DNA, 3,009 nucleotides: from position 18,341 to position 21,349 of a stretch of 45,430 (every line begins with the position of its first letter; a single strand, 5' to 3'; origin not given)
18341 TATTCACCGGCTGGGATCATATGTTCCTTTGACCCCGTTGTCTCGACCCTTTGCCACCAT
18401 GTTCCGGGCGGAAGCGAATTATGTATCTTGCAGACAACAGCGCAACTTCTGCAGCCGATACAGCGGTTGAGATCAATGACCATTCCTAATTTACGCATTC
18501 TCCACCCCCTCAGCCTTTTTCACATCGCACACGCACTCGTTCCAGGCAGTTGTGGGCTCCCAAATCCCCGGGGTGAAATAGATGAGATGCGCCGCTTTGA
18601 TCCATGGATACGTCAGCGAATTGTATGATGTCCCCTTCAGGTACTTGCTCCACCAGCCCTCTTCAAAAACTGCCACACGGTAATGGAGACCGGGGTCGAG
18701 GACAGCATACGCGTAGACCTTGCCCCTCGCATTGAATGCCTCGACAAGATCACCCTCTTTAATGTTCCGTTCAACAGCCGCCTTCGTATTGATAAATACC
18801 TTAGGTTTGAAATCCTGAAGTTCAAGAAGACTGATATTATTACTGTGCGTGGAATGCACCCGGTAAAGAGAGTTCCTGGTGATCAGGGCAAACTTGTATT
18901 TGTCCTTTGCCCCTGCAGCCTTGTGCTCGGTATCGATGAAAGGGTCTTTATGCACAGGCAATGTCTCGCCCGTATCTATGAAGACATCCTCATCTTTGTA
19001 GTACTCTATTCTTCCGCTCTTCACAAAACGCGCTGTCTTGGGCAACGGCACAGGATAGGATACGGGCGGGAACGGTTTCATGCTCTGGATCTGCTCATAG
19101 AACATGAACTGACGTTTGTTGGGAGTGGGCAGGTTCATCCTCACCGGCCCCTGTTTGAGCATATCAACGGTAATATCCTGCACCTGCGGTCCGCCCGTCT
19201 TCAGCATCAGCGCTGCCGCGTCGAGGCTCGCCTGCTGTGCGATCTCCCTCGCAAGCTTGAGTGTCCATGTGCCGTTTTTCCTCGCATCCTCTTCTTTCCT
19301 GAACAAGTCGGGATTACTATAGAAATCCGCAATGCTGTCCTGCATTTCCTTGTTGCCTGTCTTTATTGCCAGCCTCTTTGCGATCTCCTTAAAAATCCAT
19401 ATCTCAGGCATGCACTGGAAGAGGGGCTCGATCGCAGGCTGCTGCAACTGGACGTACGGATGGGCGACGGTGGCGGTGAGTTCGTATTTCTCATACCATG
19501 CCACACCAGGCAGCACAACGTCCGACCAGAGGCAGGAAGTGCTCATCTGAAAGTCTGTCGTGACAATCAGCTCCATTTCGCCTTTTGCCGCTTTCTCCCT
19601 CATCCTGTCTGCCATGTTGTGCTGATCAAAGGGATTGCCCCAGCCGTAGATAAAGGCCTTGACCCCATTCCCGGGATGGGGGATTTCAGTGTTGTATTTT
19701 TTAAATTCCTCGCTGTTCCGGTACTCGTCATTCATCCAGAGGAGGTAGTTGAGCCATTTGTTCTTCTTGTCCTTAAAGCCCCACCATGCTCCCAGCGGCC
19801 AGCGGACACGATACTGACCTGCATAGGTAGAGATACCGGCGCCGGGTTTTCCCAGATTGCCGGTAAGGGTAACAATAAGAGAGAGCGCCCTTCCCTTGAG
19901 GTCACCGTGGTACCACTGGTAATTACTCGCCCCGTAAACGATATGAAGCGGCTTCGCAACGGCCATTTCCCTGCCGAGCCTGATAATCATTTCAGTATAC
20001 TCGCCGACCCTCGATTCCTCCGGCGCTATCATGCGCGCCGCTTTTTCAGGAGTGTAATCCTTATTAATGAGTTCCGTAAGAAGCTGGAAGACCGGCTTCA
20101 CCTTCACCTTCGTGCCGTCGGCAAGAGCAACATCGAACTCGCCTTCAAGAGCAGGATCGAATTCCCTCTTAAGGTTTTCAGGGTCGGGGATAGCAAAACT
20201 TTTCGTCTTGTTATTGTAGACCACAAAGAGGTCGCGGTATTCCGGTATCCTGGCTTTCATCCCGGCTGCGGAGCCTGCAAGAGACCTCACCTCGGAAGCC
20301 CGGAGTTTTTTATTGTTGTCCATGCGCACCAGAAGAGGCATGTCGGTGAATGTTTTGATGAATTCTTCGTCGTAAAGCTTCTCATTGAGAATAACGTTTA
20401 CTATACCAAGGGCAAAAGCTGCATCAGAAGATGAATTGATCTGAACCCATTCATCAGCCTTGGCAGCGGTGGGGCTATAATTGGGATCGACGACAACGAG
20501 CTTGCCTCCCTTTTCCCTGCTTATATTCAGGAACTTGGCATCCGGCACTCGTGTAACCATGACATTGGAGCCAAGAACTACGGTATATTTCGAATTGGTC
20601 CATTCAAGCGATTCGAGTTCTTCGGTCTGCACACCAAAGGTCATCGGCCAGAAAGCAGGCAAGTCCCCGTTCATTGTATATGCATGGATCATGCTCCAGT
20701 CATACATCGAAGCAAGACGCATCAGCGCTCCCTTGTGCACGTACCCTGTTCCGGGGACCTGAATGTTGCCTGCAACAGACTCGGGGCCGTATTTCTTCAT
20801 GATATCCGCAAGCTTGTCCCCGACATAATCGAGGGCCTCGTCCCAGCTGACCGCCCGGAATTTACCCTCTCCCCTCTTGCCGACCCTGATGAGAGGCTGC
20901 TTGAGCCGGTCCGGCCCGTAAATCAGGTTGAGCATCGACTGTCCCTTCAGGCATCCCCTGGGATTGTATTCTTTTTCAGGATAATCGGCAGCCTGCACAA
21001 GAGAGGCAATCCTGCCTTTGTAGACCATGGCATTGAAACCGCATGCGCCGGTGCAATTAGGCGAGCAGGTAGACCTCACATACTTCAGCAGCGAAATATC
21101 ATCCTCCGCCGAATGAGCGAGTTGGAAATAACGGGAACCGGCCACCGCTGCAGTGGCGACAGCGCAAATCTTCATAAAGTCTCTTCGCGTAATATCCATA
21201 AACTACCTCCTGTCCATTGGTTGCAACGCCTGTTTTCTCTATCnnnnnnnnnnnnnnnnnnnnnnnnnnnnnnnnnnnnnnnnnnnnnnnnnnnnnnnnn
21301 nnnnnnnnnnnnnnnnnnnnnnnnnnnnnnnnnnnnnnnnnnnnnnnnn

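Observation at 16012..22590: Hybrid respiratory operon: HAO-family octaheme cytochrome c + periplasmic NarG-type molybdoenzyme + small FeS subunit + NrfD-type anchor + chaperone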

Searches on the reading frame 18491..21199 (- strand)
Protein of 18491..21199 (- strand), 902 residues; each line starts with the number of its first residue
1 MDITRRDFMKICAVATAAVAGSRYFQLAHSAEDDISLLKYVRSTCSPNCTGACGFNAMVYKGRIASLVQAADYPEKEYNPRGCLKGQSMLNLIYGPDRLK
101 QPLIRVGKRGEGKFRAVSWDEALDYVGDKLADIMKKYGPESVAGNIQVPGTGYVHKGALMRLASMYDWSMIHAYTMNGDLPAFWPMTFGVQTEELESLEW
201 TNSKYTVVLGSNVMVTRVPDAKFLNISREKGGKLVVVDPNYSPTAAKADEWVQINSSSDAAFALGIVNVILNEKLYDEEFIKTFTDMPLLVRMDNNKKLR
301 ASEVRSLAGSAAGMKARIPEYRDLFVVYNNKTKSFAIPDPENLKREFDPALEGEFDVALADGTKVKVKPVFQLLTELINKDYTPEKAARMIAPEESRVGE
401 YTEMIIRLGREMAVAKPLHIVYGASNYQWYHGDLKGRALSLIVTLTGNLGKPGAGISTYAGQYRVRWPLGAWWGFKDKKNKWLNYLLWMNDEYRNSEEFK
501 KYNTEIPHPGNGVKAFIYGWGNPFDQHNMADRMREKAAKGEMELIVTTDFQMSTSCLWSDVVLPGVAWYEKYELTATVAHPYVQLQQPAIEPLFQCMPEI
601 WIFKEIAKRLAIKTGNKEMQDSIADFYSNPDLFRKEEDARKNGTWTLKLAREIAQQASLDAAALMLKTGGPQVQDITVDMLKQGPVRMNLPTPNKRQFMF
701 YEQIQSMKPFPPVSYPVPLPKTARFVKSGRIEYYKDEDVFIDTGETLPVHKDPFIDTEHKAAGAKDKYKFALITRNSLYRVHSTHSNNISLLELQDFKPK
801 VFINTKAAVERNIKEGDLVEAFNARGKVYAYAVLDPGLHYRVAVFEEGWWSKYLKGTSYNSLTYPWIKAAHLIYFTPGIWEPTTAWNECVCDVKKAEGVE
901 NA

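Call 3: search_protein_families(library=pfam, proteins=[window:18491-21199:-], max_evalue=0.01)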
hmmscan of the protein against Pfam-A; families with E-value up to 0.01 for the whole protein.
window:18491-21199:- (902 aa): 5 families
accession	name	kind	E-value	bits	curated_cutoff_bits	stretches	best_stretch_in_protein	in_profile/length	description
PF00384.28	Molybdopterin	-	5.6e-46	157.6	24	1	98-609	1-353/353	Molybdopterin oxidoreductase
PF01568.27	Molydop_binding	-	4.5e-18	65.7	26.8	1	770-867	1-97/110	Molydopterin dinucleotide binding domain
PF04879.21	Molybdop_Fe4S4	-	2.7e-10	40.5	22.7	1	39-94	2-54/55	Molybdopterin oxidoreductase Fe4S4 domain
PF17785.7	PUA_3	-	0.0026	17.9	22.6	0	796-841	13-58/64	PUA-like domain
PF10518.14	TAT_signal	-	0.0061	16.9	22.7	1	2-20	1-19/21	TAT (twin-arginine translocation) pathway signal sequence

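Call 4: search_protein_families(library=ncbifam, proteins=[window:18491-21199:-], max_evalue=0.01)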
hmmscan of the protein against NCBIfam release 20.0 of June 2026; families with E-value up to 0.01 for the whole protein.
window:18491-21199:- (902 aa): 28 families (the best 25 are shown)
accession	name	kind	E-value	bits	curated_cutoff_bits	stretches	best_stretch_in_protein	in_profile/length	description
TIGR03479.1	DMSO_red_II_alp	subfamily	1.1e-152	510.1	984.75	1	42-881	59-900/913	molybdopterin-dependent oxidoreductase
NF042978.1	EthbenzDh_ebdA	equivalog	1.1e-86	291.5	2000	2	53-460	92-483/977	ethylbenzene dehydrogenase subunit alpha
TIGR01580.1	narG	equivalog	6.5e-82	275.8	1084.15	5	108-339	151-387/1235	nitrate reductase subunit alpha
TIGR02166.1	dmsA_ynfE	subfamily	1.6e-75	254.7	777.7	3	3-284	1-298/794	DMSO/selenate family reductase complex A subunit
NF012032.0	PRK15488.1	equivalog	3e-60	204.1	694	2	1-285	1-281/759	thiosulfate reductase PhsA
NF041884.1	selenate_YnfF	exception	2e-55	188.1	1650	3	3-284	1-298/798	selenate/tellurate reductase subunit YnfF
NF041885.1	selenate_YnfE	exception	2e-54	184.7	1675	3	3-284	3-305/805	selenate/tellurate reductase subunit YnfE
NF011566.1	PRK14990.1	exception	2.9e-54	184.3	1600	3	2-284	13-318/814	dimethylsulfoxide reductase subunit A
TIGR01591.1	Fdh-alpha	equivalog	6.5e-52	176.5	666.25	3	45-283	2-236/672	formate dehydrogenase subunit alpha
TIGR00509.1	bisC_fam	subfamily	9.3e-39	133.3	1017.55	3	55-286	7-260/772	molybdopterin guanine dinucleotide-containing S/N-oxide reductase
NF011682.0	PRK15102.1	equivalog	1.8e-36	125.6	909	4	513-613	471-571/829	trimethylamine-N-oxide reductase TorA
TIGR02164.1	torA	equivalog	3.3e-35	121.4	1465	4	512-612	466-566/824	trimethylamine-N-oxide reductase TorA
TIGR01553.1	formate-DH-alph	equivalog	3.3e-32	111.2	814.2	3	197-294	216-313/1009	formate dehydrogenase-N subunit alpha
NF010055.0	PRK13532.1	equivalog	9.9e-25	86.9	904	2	1-287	1-293/830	nitrate reductase catalytic subunit NapA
NF047855.1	AssmNtatRedNasC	equivalog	6.6e-23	80.9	1100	1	43-286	22-264/708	assimilatory nitrate reductase catalytic subunit NasC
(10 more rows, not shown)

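Call 5: search_solved_structures(query=window:18491-21199:-, max_evalue=0.00001, show_alignments=2)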
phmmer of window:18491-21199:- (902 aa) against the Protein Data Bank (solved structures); distinct sequences matched with E-value up to 0.00001: 53.
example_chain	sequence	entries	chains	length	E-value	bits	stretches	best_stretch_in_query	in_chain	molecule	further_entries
4ydd_A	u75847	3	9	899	2.6e-113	382.9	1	41-832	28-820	DMSO reductase family type II enzyme, molybdopterin subunit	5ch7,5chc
5e7o_A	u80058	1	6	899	6.8e-113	381.5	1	41-832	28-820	DMSO reductase family type II enzyme, molybdopterin subunit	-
2ivf_A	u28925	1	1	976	3.9e-78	266.5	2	51-460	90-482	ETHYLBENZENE DEHYDROGENASE ALPHA-SUBUNIT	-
3ir5_A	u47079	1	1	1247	2.2e-69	237.6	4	108-297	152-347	Respiratory nitrate reductase 1 alpha chain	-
3ir6_A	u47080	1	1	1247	4.9e-68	233.1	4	108-297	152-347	Respiratory nitrate reductase 1 alpha chain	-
3egw_A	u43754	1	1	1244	5.3e-68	233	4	108-301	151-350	Respiratory nitrate reductase 1 alpha chain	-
1r27_A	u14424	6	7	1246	8.9e-68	232.2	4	108-297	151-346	Respiratory nitrate reductase 1 alpha chain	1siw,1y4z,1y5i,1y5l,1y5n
1q16_A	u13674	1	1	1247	9e-68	232.2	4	108-297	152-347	Respiratory nitrate reductase 1 alpha chain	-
3ir7_A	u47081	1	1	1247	1.7e-67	231.3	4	108-297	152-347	Respiratory nitrate reductase 1 alpha chain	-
7b04_B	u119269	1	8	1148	5e-55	190.1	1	173-466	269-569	Nitrite oxidoreductase subunit A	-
2vpw_A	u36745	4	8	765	1.4e-51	178.6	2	4-285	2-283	THIOSULFATE REDUCTASE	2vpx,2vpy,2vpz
1aa6_A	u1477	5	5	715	2e-32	115.3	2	44-285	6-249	FORMATE DEHYDROGENASE H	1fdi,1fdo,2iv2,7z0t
7qv7_S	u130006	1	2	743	1.3e-31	112.5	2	42-283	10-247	Hydrogen dependent carbon dioxide reductase subunit FdhF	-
9vap_A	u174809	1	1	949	1.4e-31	112.5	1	3-310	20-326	Formate dehydrogenase molybdopterin-binding subunit FdhA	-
7bkb_D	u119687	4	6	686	3.8e-29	104.4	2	35-283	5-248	Formate dehydrogenase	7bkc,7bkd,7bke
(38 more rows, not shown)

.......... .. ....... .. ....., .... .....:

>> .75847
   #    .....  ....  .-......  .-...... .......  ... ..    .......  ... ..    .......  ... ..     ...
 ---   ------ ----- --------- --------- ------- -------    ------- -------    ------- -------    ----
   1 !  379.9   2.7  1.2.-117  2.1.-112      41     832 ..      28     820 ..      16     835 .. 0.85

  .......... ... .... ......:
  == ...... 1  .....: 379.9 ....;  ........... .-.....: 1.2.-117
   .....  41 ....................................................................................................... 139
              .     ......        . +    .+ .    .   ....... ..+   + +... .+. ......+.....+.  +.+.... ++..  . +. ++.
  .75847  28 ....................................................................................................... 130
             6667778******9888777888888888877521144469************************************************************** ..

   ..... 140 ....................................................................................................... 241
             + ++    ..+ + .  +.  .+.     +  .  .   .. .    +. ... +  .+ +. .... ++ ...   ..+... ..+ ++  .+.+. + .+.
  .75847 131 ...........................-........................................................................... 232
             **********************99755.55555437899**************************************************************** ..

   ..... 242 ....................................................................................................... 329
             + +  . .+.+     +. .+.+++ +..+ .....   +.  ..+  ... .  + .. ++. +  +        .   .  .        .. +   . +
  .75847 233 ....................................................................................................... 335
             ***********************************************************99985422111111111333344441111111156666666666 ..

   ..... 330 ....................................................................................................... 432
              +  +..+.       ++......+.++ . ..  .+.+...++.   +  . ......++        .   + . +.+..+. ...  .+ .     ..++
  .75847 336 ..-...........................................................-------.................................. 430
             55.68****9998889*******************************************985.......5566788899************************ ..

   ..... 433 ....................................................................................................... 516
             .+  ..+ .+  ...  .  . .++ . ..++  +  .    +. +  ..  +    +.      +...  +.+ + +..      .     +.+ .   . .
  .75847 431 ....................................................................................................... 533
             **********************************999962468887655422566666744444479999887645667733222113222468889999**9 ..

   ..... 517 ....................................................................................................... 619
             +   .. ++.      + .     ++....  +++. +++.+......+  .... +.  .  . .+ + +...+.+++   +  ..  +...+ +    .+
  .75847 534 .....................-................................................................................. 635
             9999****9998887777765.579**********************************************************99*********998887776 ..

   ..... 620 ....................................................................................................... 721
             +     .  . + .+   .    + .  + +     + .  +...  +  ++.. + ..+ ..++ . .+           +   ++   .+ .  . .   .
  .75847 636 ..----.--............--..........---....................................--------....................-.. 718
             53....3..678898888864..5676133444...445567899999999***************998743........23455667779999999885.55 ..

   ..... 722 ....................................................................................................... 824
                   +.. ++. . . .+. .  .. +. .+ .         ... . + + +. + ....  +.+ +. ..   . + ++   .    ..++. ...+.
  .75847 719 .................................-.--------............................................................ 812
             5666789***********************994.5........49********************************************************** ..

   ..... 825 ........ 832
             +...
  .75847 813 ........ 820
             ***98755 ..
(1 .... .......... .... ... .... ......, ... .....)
